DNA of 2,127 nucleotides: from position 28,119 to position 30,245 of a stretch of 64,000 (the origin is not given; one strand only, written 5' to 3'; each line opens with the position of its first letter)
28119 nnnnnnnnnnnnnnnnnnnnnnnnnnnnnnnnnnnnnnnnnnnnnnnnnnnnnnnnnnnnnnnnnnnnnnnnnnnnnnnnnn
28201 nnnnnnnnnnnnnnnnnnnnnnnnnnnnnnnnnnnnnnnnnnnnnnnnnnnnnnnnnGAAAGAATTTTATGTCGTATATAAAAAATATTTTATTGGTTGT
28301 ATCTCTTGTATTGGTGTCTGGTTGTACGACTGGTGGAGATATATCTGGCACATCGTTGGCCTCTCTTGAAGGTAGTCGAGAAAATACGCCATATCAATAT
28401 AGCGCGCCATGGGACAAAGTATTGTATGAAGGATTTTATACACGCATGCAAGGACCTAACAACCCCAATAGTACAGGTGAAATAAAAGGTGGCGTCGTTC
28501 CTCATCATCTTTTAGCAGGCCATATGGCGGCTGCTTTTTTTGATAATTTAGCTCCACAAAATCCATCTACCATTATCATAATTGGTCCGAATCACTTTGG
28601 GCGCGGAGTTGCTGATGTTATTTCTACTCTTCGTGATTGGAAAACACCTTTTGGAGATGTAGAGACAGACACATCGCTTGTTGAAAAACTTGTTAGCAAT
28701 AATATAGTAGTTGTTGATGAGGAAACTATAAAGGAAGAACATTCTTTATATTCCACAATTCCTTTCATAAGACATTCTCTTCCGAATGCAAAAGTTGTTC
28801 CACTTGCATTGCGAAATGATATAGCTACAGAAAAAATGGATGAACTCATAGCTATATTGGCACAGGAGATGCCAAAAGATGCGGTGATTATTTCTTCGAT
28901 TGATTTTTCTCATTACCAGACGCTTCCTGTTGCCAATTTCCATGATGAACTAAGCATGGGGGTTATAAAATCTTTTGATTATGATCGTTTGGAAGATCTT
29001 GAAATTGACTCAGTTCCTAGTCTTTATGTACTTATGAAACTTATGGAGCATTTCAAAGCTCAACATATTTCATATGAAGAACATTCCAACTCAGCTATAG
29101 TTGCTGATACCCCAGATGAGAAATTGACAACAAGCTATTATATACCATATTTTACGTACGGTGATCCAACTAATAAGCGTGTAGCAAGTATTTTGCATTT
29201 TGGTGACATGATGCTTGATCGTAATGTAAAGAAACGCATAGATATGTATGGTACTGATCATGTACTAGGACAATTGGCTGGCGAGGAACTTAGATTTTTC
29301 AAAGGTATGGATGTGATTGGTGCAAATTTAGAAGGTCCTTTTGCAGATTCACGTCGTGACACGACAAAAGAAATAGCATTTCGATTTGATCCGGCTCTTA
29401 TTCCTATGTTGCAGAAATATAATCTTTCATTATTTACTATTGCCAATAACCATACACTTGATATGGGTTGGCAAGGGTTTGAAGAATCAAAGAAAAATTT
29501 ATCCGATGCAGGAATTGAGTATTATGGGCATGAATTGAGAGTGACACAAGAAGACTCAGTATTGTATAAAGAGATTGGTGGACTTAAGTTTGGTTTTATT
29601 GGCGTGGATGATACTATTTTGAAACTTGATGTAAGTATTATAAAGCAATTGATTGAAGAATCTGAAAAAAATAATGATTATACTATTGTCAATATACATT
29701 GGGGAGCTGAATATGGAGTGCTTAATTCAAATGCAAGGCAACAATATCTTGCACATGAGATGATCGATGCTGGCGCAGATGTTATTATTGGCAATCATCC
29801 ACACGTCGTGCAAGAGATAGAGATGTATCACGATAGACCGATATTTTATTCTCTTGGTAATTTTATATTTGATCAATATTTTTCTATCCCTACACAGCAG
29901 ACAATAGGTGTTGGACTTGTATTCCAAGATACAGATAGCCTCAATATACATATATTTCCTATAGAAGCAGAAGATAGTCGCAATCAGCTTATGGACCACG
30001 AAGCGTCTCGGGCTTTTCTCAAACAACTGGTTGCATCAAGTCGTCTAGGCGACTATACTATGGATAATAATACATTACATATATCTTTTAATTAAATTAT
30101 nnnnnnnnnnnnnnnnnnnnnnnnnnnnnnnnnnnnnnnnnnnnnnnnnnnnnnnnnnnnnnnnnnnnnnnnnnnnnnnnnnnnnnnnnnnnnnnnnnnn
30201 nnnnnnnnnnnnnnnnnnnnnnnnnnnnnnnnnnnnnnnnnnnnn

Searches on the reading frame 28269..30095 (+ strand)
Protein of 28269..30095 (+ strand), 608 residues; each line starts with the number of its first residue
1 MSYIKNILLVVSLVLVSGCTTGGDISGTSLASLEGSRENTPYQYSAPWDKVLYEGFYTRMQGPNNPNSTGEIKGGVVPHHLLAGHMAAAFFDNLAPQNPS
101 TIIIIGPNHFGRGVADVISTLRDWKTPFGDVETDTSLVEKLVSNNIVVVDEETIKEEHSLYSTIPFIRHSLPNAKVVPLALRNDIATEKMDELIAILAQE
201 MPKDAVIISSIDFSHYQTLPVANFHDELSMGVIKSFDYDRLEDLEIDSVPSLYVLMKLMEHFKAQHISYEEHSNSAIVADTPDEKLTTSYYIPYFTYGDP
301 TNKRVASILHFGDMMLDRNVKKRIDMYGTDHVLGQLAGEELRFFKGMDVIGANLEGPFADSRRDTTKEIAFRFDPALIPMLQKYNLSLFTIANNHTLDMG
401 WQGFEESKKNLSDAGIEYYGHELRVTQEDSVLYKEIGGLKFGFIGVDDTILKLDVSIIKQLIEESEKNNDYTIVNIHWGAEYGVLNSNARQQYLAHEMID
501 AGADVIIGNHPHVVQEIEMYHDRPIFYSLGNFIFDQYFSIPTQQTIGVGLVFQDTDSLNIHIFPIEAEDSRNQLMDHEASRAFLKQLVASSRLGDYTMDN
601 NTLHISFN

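Call 60: search_protein_families(library=pfam, proteins=[window:28269-30095:+], max_evalue=0.001)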
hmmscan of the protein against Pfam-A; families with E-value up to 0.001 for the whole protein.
window:28269-30095:+ (608 aa): 2 families
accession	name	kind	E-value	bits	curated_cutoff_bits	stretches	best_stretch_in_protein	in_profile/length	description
PF09587.15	PGA_cap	-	1.1e-57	195.9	27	1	308-536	2-255/255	Bacterial capsule synthesis protein PGA_cap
PF01875.22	Memo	-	1.3e-28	100.4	27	1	77-279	38-256/269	Memo-like protein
